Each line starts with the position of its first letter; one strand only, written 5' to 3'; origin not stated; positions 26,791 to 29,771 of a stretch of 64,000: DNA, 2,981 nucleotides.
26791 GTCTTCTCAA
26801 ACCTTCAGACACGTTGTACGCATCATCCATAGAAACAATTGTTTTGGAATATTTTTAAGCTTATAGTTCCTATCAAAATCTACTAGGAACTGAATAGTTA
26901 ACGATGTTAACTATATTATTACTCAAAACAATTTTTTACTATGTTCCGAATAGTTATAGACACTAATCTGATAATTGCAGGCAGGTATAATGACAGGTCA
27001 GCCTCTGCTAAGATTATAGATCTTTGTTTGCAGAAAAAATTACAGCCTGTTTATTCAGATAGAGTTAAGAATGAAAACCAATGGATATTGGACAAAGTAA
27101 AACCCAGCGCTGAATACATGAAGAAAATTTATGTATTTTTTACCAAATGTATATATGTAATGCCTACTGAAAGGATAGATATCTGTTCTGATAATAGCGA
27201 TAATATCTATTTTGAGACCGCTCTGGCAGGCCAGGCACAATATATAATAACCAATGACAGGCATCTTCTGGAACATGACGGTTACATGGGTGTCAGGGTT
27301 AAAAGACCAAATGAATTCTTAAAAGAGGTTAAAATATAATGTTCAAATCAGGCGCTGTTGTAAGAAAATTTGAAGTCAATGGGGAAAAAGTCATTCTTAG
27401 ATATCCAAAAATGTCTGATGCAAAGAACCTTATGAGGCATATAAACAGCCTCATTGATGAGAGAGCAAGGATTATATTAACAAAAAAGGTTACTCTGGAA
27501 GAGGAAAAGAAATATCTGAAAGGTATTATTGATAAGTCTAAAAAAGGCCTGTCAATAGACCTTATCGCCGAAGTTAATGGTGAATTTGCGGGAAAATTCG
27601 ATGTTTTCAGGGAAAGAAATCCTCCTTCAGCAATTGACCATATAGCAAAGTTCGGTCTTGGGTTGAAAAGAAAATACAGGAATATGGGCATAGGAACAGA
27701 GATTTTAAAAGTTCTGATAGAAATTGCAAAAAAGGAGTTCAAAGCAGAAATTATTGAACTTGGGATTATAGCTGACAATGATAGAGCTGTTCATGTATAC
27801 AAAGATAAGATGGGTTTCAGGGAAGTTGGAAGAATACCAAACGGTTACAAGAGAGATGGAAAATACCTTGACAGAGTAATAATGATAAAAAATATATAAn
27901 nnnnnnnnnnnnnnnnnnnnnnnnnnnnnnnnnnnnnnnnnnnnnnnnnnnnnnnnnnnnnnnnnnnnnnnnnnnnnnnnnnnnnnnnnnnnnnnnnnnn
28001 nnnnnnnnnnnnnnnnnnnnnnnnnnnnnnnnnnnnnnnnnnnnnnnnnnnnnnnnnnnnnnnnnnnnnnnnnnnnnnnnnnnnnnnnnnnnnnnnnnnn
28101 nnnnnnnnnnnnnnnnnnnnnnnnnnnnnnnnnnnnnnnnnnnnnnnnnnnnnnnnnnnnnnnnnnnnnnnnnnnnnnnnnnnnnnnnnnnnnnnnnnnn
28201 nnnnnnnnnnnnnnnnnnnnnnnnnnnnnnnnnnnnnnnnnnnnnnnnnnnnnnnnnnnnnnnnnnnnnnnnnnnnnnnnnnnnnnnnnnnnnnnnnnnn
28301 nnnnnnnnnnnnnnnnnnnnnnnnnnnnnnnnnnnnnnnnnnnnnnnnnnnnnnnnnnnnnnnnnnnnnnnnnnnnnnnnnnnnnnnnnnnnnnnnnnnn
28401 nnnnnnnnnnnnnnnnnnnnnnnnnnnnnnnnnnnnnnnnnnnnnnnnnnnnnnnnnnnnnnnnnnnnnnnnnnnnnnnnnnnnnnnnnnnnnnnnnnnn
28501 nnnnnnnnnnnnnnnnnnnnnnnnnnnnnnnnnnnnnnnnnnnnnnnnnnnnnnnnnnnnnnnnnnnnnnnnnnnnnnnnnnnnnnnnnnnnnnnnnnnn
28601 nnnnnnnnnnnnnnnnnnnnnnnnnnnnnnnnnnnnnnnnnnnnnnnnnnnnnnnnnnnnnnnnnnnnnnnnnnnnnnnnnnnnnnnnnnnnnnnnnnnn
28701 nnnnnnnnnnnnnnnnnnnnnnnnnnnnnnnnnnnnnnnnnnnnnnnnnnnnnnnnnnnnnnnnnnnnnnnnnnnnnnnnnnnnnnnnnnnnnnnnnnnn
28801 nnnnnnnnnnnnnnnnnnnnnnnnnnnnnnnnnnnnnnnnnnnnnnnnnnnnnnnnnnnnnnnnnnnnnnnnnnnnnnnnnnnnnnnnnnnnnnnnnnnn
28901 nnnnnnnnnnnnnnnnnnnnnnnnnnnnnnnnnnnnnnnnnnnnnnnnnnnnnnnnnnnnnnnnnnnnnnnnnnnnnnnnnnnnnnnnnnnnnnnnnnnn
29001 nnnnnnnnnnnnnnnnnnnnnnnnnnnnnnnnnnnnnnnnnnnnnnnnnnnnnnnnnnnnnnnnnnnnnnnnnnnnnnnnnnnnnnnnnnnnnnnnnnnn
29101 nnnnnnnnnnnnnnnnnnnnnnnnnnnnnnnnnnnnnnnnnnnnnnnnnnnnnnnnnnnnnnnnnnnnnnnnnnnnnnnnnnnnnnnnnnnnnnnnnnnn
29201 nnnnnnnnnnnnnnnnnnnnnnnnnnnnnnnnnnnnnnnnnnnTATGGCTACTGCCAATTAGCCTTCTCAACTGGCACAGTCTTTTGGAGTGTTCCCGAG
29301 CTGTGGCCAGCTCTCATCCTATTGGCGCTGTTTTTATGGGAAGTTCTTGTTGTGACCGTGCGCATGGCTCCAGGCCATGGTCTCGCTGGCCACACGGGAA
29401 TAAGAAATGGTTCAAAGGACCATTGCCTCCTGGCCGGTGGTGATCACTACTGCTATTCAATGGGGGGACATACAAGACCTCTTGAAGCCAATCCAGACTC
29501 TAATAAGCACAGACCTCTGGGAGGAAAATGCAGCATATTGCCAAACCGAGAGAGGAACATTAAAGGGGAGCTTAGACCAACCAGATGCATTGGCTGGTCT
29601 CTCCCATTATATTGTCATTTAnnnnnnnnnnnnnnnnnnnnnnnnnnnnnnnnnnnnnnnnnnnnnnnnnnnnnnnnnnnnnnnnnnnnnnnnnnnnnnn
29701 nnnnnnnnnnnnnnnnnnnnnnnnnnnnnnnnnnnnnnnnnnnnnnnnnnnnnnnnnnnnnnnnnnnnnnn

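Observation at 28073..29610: G+C-rich, ORF-free RNA island: tRNAs alternating with three helix-closed spacers of unknown identity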

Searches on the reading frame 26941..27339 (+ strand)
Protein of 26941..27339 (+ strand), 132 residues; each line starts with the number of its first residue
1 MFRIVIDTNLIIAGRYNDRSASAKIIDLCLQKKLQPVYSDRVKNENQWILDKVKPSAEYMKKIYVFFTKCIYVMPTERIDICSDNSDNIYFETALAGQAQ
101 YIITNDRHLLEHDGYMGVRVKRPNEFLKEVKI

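Call 15: search_protein_families(library=pfam, proteins=[window:26941-27339:+])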
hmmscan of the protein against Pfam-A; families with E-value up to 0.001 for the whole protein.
window:26941-27339:+ (132 aa): 1 family
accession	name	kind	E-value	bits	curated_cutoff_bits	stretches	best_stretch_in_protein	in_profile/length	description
PF13470.12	PIN_3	-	2e-15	58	27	1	3-108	1-115/115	PIN domain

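Call 52: find_encoding_contigs(protein=window:26941-27339:+, flank=10000, max_places=8)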
Protein window:26941-27339:+ (132 aa): 4 contigs read that carry it; 3 places shown.
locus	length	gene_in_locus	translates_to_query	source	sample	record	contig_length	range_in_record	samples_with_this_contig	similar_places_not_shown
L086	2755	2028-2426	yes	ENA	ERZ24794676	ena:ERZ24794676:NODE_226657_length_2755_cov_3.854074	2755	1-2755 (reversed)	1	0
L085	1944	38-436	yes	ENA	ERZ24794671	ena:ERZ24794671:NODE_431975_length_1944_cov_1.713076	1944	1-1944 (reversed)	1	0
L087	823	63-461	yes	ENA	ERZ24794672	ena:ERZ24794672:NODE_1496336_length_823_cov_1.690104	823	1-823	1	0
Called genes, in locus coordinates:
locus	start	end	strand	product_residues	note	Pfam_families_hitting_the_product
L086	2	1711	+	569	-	?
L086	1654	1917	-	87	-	-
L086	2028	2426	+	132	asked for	PF13470:PIN_3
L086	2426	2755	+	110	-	?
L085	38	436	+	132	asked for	PF13470:PIN_3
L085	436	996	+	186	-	PF13302:Acetyltransf_3, PF13420:Acetyltransf_4, PF13508:Acetyltransf_7 (faint), PF00583:Acetyltransf_1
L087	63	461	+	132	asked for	PF13470:PIN_3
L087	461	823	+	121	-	?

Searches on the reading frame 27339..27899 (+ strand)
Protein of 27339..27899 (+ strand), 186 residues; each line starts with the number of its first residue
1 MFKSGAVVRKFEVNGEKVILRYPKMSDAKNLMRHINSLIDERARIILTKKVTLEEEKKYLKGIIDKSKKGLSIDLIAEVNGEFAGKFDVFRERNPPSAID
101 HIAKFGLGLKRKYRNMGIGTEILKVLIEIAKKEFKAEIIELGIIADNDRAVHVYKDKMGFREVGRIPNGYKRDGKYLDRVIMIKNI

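Call 15: search_protein_families(library=pfam, proteins=[window:27339-27899:+])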
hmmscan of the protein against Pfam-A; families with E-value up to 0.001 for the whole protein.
window:27339-27899:+ (186 aa): 5 families
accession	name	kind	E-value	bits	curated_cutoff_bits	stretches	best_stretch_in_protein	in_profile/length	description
PF00583.31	Acetyltransf_1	-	8e-12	45.9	20.7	1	74-160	35-116/116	Acetyltransferase (GNAT) family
PF13420.13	Acetyltransf_4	-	5.7e-09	36.6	24.3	1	21-180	2-154/155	Acetyltransferase (GNAT) domain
PF13302.13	Acetyltransf_3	-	6.9e-09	37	25.4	1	18-160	2-137/138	Acetyltransferase (GNAT) domain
PF13508.13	Acetyltransf_7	-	1.6e-05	25.7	27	1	76-162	7-84/84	Acetyltransferase (GNAT) domain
PF13673.13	Acetyltransf_10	-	1.9e-05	25.1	23.6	1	75-165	34-112/128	Acetyltransferase (GNAT) domain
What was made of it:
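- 27339..27899 (+): GNAT acetyltransferase gene; left flank of the insertion. Pfam Acetyltransf_1/3/4 (call 15).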

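Call 51: find_encoding_contigs(protein=window:27339-27899:+, flank=10000, max_places=8)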
Protein window:27339-27899:+ (186 aa): 2 contigs read that carry it; 1 place shown.
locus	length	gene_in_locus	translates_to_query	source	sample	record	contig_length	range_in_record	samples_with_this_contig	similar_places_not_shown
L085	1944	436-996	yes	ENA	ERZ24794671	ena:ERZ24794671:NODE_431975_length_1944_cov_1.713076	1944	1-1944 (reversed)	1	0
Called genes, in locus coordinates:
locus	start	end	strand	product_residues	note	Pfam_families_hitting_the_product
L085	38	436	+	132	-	PF13470:PIN_3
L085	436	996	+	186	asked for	PF13302:Acetyltransf_3, PF13420:Acetyltransf_4, PF13508:Acetyltransf_7 (faint), PF00583:Acetyltransf_1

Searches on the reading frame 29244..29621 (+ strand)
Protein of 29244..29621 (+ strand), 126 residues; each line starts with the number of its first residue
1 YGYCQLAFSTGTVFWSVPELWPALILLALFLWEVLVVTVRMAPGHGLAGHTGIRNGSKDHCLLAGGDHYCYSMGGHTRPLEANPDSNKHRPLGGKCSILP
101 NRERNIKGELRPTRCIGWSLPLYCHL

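Call 45: find_related_loci(query=window:29244-29621:+, collection=viral_contigs, flank=3000)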
Query seq(126 aa) (126 aa) in viral_contigs; peptide patterns used: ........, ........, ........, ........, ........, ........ (x = any residue, [..] = any of these).
7 stretches matched a pattern, but none encodes a relative of the query by tblastn (E <= 1e-3).
